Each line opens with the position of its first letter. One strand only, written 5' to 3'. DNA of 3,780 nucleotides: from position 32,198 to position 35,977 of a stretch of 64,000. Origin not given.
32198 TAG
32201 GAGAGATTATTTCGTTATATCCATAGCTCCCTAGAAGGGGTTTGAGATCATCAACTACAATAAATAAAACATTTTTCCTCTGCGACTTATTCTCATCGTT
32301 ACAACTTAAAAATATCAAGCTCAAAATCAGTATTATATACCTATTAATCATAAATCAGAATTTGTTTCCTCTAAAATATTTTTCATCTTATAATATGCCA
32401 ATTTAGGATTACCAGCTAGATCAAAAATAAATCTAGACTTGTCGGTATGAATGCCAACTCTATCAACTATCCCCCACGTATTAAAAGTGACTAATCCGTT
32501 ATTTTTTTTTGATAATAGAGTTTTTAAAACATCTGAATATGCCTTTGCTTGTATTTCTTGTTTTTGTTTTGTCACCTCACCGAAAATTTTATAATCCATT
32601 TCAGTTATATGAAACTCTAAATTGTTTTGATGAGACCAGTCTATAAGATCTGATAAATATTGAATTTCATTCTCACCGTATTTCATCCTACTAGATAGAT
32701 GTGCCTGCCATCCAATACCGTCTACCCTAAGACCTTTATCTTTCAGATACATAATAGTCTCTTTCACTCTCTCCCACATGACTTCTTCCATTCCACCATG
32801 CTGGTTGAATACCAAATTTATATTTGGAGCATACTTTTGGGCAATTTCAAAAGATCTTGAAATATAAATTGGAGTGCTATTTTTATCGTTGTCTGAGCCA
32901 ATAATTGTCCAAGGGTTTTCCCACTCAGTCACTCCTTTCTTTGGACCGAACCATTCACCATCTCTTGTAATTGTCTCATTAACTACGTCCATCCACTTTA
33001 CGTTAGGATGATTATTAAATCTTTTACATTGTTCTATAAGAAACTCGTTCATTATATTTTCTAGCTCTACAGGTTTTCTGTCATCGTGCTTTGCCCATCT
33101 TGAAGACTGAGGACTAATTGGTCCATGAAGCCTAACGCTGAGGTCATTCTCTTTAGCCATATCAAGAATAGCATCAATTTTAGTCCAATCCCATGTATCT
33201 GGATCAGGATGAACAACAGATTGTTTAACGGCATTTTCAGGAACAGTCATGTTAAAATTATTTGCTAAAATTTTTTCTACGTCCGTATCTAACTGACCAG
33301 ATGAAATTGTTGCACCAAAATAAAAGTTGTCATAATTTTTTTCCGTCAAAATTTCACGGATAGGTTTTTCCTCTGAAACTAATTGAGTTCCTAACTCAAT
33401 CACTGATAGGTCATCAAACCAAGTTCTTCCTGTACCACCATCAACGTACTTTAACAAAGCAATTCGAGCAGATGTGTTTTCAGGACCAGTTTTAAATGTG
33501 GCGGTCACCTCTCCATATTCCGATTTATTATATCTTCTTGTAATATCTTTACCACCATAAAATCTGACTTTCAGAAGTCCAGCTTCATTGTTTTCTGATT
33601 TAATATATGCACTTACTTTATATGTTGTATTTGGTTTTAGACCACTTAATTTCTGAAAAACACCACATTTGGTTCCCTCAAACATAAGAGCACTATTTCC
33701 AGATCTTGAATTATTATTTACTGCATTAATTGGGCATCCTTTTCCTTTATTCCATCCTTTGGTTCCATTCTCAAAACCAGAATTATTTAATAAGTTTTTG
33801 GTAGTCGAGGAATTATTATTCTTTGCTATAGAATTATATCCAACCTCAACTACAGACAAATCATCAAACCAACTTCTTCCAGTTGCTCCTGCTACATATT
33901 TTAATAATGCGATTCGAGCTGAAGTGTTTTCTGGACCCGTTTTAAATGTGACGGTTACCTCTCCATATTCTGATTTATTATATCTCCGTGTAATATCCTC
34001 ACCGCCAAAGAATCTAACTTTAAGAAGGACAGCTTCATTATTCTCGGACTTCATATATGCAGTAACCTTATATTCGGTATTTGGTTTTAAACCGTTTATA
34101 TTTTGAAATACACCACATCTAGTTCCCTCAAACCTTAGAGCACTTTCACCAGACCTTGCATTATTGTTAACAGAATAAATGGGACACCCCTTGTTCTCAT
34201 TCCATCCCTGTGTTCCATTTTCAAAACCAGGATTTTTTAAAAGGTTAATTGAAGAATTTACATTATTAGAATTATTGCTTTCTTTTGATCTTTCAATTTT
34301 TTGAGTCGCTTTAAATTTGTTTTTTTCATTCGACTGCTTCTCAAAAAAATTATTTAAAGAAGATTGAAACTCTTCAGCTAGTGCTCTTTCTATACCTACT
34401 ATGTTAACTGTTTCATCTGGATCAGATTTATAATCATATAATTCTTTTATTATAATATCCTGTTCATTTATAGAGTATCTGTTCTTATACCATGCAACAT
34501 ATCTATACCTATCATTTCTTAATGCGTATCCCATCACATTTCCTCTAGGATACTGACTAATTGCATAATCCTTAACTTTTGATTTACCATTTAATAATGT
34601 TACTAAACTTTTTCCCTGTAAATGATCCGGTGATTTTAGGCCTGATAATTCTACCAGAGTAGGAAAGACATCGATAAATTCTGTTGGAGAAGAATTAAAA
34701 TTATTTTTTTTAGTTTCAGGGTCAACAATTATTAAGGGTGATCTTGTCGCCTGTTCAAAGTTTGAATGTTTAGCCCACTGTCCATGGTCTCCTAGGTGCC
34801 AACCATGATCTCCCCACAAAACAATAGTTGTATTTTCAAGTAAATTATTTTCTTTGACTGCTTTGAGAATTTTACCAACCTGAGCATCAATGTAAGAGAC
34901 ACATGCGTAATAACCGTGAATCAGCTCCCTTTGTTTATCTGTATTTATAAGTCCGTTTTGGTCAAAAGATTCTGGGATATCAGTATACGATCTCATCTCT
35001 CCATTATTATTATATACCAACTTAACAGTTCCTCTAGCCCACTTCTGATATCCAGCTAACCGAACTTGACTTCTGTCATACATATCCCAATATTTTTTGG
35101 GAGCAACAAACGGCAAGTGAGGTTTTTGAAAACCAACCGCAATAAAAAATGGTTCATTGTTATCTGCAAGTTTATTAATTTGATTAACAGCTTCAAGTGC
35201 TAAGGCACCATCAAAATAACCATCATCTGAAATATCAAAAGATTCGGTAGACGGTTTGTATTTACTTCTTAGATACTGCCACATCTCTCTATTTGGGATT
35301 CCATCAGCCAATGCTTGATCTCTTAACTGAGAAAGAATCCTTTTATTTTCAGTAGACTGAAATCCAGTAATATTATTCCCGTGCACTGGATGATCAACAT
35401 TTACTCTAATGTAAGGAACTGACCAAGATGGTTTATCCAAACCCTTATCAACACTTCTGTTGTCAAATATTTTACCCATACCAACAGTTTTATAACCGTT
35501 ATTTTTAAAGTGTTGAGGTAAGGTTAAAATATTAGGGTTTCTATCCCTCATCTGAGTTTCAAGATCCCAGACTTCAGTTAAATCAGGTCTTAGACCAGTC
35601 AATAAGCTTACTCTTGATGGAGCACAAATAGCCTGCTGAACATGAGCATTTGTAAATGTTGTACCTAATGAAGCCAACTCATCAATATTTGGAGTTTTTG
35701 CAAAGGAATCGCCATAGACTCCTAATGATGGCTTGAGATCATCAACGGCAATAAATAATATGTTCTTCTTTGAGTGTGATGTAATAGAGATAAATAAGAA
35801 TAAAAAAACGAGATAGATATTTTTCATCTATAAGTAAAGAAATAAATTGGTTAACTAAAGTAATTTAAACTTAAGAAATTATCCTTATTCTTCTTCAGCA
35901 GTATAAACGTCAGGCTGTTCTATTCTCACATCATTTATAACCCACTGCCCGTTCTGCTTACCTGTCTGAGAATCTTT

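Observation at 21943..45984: Xylanase PUL loaded with six sulfatases: candidate sulfated-xylan (or xylose-rich sulfated algal glycan) utilisation system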

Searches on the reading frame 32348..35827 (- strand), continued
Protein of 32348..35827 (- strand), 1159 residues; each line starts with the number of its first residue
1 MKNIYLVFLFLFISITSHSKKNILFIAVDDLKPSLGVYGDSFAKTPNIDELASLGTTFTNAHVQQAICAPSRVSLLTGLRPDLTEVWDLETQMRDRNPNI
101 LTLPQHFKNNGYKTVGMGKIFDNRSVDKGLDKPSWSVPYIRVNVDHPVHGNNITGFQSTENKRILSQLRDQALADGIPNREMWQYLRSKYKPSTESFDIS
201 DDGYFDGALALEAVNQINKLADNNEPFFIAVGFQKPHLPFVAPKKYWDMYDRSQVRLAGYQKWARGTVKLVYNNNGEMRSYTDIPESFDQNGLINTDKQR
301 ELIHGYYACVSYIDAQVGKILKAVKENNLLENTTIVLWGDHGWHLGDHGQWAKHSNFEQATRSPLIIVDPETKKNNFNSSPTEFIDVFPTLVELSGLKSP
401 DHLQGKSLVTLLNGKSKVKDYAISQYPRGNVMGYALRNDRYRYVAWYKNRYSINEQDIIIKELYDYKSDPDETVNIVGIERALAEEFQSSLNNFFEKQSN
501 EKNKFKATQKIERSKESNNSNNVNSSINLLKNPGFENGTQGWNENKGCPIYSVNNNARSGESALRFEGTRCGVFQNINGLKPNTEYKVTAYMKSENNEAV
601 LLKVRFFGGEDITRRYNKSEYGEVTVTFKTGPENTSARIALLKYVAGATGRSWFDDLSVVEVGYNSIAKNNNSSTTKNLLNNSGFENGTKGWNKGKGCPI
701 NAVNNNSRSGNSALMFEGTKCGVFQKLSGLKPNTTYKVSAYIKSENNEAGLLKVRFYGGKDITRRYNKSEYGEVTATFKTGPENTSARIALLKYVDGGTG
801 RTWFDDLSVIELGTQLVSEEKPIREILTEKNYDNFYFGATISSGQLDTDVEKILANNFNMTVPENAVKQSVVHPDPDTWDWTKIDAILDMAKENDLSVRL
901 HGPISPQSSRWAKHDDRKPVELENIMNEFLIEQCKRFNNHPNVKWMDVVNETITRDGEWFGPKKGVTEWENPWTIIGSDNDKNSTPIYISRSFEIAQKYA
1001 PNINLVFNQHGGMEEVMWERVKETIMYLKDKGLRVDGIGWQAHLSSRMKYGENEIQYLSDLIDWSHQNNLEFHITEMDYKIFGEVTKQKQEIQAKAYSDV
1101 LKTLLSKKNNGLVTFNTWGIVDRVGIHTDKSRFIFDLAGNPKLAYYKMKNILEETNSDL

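Call 83: search_protein_families(library=pfam, proteins=[P0339, P0344, P0351, P0358, P0362, P0305, P0304, P0311, P0338, P0416], max_evalue=0.000001)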
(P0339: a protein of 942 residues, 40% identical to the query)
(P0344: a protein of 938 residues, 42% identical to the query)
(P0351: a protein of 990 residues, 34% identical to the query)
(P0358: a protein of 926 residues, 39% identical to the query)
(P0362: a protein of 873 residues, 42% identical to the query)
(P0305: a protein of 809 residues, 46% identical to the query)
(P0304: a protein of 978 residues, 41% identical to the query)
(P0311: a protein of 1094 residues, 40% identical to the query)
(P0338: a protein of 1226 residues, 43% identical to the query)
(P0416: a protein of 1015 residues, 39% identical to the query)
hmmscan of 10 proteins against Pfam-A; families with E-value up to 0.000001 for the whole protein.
P0339 (942 aa): 4 families
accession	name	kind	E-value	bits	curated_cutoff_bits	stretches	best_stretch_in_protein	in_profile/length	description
PF00884.28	Sulfatase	-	1.2e-114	383.2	25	2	28-344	1-300/301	Sulfatase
PF16347.10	SGSH_C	-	1.3e-35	123.2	29.3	2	300-437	8-135/154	N-sulphoglucosamine sulphohydrolase, C-terminal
PF01663.27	Phosphodiest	-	1e-18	68.5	23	1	50-285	17-220/342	Type I phosphodiesterase / nucleotide pyrophosphatase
PF02995.22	DUF229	-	9.7e-07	28.3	25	0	743-793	300-350/496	Protein of unknown function (DUF229)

P0344 (938 aa): 4 families
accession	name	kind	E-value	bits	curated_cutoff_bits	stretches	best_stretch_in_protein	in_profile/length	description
PF00884.28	Sulfatase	-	7.8e-103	344.3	25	2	20-299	1-300/301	Sulfatase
PF16347.10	SGSH_C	-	3.9e-39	134.7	29.3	2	778-930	2-149/154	N-sulphoglucosamine sulphohydrolase, C-terminal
PF01663.27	Phosphodiest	-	3.5e-18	66.7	23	1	43-254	19-225/342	Type I phosphodiesterase / nucleotide pyrophosphatase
PF02995.22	DUF229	-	4.8e-11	42.5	25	0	733-779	302-348/496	Protein of unknown function (DUF229)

P0351 (990 aa): 4 families
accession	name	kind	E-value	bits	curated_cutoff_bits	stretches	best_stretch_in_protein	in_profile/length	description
PF00884.28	Sulfatase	-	5e-94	315.4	25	2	527-891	1-300/301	Sulfatase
PF16347.10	SGSH_C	-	2e-30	106.4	29.3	2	840-980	1-149/154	N-sulphoglucosamine sulphohydrolase, C-terminal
PF01663.27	Phosphodiest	-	2.7e-14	54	23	0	56-338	19-225/342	Type I phosphodiesterase / nucleotide pyrophosphatase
PF02995.22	DUF229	-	5.4e-08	32.4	25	0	293-338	302-347/496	Protein of unknown function (DUF229)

P0358 (926 aa): 3 families
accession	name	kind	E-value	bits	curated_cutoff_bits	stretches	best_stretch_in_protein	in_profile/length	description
PF00884.28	Sulfatase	-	5.1e-105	351.5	25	2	28-340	1-300/301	Sulfatase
PF16347.10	SGSH_C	-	9.7e-26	91.2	29.3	2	763-893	1-134/154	N-sulphoglucosamine sulphohydrolase, C-terminal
PF01663.27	Phosphodiest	-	7.7e-21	75.5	23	2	52-275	19-220/342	Type I phosphodiesterase / nucleotide pyrophosphatase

P0362 (873 aa): 4 families
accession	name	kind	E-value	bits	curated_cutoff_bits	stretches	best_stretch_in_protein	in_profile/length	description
PF00884.28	Sulfatase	-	1.3e-68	232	25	2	421-761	1-300/301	Sulfatase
PF16347.10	SGSH_C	-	3.2e-33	115.5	29.3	2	240-383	8-148/154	N-sulphoglucosamine sulphohydrolase, C-terminal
PF01663.27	Phosphodiest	-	1.2e-16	61.7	23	0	132-264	129-267/342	Type I phosphodiesterase / nucleotide pyrophosphatase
PF02995.22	DUF229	-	5.1e-08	32.5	25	0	180-216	306-342/496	Protein of unknown function (DUF229)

P0305 (809 aa): 2 families
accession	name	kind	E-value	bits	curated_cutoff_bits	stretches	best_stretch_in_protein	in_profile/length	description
PF00331.26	Glyco_hydro_10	-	2.2e-45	155.7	22.1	1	169-491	7-310/311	Glycosyl hydrolase family 10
PF02018.23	CBM_4_9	-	4.4e-23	82.6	25.9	2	676-791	1-133/136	Carbohydrate binding domain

P0304 (978 aa): 4 families
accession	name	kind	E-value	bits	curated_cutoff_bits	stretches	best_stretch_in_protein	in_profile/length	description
PF00884.28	Sulfatase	-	6.6e-100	334.7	25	2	35-380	1-300/301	Sulfatase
PF16347.10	SGSH_C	-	7.3e-36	124.1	29.3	2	329-478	1-142/154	N-sulphoglucosamine sulphohydrolase, C-terminal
PF01663.27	Phosphodiest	-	1.2e-20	74.9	23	0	37-327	1-222/342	Type I phosphodiesterase / nucleotide pyrophosphatase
PF02995.22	DUF229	-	1.4e-07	31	25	0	284-330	301-347/496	Protein of unknown function (DUF229)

P0311 (1094 aa): 3 families
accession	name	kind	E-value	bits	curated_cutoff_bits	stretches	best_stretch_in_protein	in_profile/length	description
PF00884.28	Sulfatase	-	6.9e-100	334.7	25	2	651-984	1-299/301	Sulfatase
PF16347.10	SGSH_C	-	4.4e-43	147.5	29.3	2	941-1082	8-152/154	N-sulphoglucosamine sulphohydrolase, C-terminal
PF01663.27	Phosphodiest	-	7.8e-19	68.9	23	1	675-948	19-248/342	Type I phosphodiesterase / nucleotide pyrophosphatase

P0338 (1226 aa): 4 families
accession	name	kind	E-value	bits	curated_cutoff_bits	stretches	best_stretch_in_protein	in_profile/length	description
PF00884.28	Sulfatase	-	3.3e-78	263.5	25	2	21-381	1-300/301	Sulfatase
PF16347.10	SGSH_C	-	5.2e-42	144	29.3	2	330-478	1-148/154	N-sulphoglucosamine sulphohydrolase, C-terminal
PF01663.27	Phosphodiest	-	3.8e-12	46.9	23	1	24-346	2-247/342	Type I phosphodiesterase / nucleotide pyrophosphatase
PF02995.22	DUF229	-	1.5e-11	44.1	25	0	256-350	275-363/496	Protein of unknown function (DUF229)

P0416 (1015 aa): 3 families
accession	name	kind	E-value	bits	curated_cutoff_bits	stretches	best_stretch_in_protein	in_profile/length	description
PF00884.28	Sulfatase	-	5.4e-52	177.4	25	1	23-357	1-301/301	Sulfatase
PF00331.26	Glyco_hydro_10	-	9.8e-39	133.8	22.1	1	622-942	13-310/311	Glycosyl hydrolase family 10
PF16347.10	SGSH_C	-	9.3e-22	78.3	29.3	1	312-440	8-136/154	N-sulphoglucosamine sulphohydrolase, C-terminal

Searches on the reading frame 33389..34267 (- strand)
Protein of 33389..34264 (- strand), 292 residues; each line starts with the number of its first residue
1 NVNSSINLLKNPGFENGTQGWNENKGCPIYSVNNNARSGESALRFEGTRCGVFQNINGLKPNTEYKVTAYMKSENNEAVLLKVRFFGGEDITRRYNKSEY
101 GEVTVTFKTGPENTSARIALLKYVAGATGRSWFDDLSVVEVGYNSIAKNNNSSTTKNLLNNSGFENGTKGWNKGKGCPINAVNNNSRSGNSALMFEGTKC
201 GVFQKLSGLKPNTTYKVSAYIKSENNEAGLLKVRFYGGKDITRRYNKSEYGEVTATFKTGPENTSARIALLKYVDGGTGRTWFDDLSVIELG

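Call 40: search_solved_structures(query=window:33389-34264:-, max_evalue=1)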
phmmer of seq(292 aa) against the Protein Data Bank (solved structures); distinct sequences matched with E-value up to 1: 10.
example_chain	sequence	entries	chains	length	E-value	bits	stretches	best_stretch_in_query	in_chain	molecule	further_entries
2zew_A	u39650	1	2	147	1.4e-05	27.8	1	156-247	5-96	S-layer associated multidomain endoglucanase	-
2zex_A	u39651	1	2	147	1.8e-05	27.5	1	157-247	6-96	S-layer associated multidomain endoglucanase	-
3oea_A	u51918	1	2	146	1.8e-05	27.4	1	156-247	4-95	S-layer associated multidomain endoglucanase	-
2zey_A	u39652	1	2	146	1.9e-05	27.4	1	157-247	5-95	S-layer associated multidomain endoglucanase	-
8xmz_A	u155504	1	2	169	2.1e-05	27.2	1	160-286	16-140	T9SS C-terminal target domain-containing protein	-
3oeb_A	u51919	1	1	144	2.4e-05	27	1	157-247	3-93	S-layer associated multidomain endoglucanase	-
2zez_A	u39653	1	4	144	4.1e-05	26.3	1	156-223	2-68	S-layer associated multidomain endoglucanase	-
2xom_A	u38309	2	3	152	0.0056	19.3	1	3-92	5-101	ARABINOGALACTAN ENDO-1,4-BETA-GALACTOSIDASE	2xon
9i5t_D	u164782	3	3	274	0.28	13.7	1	200-278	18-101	Large ribosomal subunit protein uL2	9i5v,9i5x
7u01_A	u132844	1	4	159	0.3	13.6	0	205-241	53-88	Receptor-type tyrosine-protein phosphatase eta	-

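Call 68: predict_structure(alignment_id=A3)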
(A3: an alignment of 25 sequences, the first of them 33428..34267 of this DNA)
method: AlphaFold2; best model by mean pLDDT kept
length: 280 residues; sequences in the alignment: 25
mean_pLDDT: 87.6   pTM: 0.55
mean pLDDT of the five models: 87.6, 87.5, 87.5, 85.1, 83.2
residues with pLDDT >= 90: 182; 70-90: 76; 50-70: 4; < 50: 18
segments of 3 or more residues with pLDDT < 50: 1-5, 144-156
pLDDT, mean of each block of 10 residues (from residue 1): 54 92 90 92 94 95 91 96 96 96 92 93 92 95 48 53 90 89 88 90 93 91 92 93 95 92 90 82
secondary structure, 60 per line:
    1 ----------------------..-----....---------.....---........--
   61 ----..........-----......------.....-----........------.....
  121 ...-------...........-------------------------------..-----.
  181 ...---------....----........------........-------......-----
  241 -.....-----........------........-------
elements in order: E30-33 E43-47 E51-58 E65-74 E80-85 E92-96 E102-109 E116-123 E131-141 E180-183 E193-196 E201-208 E215-222 E230-235 E242-246 E252-259 E266-273

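Call 70: fold_search(model_id=the predicted structure, library=pdb)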
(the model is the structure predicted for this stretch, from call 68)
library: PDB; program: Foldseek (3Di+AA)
matches with E <= 10: 1640; with E <= 0.001: 329
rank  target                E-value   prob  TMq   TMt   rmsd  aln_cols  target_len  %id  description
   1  4w8j                  3.1e-14  1.00  0.37  0.11  23.4       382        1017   14  Structure of the full-length insecticidal protein Cry1Ac reveals intriguing details of toxin packaging into in vivo form (released 2014-09-17)
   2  4xup_A                4.0e-14  1.00  0.37  0.32  18.2       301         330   15  Structure of the N-terminal CBM22-1-CBM22-2 tandem domain from Paenibacillus barcinonensis Xyn10C (released 2015-06-03)
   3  4xup_B                6.9e-14  1.00  0.38  0.34  18.4       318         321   15  Structure of the N-terminal CBM22-1-CBM22-2 tandem domain from Paenibacillus barcinonensis Xyn10C (released 2015-06-03)
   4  4xup_F                7.7e-14  1.00  0.36  0.31  20.4       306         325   15  Structure of the N-terminal CBM22-1-CBM22-2 tandem domain from Paenibacillus barcinonensis Xyn10C (released 2015-06-03)
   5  8w7n                  8.1e-14  1.00  0.37  0.11  23.7       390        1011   15  Crystal structure of the in-cell Cry1Aa purified from Bacillus thuringiensis (released 2024-03-06)
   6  4xup_D                1.0e-13  1.00  0.38  0.33  19.7       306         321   15  Structure of the N-terminal CBM22-1-CBM22-2 tandem domain from Paenibacillus barcinonensis Xyn10C (released 2015-06-03)
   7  9h99                  3.1e-13  1.00  0.36  0.11  23.6       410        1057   13  Native structure of the full-length pesticidal protein Cry1Ca18 at pH7, from crystals formed in vivo (released 2025-11-12)
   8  9qxq                  4.3e-13  1.00  0.37  0.11  23.8       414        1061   12  native structure of full-length pesticidal protein Cry1Ca18 at pH9, from crystals formed in vivo (released 2026-02-11)
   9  9h9a                  1.1e-12  1.00  0.37  0.10  23.8       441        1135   16  native structure of the full-length pesticidal protein Cry8Ba2, from crystals formed in vivo (form 1) (released 2025-12-03)
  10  6qep                  1.6e-12  1.00  0.41  0.10  16.4       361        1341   16  EngBF DARPin Fusion 4b H14 (released 2019-11-06)
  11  6qfo                  2.2e-12  1.00  0.42  0.10  16.7       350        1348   16  EngBF DARPin Fusion 9b 3G124 (released 2019-11-06)
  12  8a1a_A                2.3e-12  1.00  0.42  0.11  16.1       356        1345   16  Structure of a leucinostatin derivative determined by host lattice display : L1F11V1 construct (released 2022-12-07)
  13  6tfj_A                3.1e-12  1.00  0.40  0.16  17.6       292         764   19  Vip3Aa protoxin structure (released 2020-08-12)
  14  6tfj_B                3.6e-12  1.00  0.40  0.16  17.5       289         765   19  Vip3Aa protoxin structure (released 2020-08-12)
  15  6sh9_B                4.0e-12  1.00  0.42  0.11  16.5       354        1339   17  EngBF DARPin Fusion 4b D12 (released 2019-11-06)
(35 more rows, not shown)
